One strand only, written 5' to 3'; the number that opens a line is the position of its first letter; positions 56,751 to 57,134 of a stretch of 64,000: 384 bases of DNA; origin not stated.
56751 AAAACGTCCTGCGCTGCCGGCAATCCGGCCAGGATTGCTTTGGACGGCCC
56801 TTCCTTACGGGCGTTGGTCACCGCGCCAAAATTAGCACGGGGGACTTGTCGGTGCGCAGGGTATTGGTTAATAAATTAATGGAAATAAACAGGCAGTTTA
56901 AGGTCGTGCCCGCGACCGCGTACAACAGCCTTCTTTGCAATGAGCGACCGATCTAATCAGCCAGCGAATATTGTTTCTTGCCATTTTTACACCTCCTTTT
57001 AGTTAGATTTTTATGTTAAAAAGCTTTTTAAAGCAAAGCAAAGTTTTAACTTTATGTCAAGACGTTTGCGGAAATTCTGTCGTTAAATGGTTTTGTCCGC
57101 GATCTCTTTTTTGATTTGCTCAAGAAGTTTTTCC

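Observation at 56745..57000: GC-rich structured leader plus a Cys-rich 28-aa uORF upstream of the LysM gene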

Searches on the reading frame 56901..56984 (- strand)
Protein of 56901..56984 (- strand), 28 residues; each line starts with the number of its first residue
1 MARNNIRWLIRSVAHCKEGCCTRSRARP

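Call 39: search_protein_families(library=pfam, proteins=[window:56901-56984:-], max_evalue=1)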
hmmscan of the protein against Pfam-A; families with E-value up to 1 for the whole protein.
seq(28 aa): 0 families

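Call 40: search_protein_families(library=ncbifam, proteins=[window:56901-56984:-], max_evalue=10)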
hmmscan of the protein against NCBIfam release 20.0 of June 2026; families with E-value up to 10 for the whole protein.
seq(28 aa): 0 families
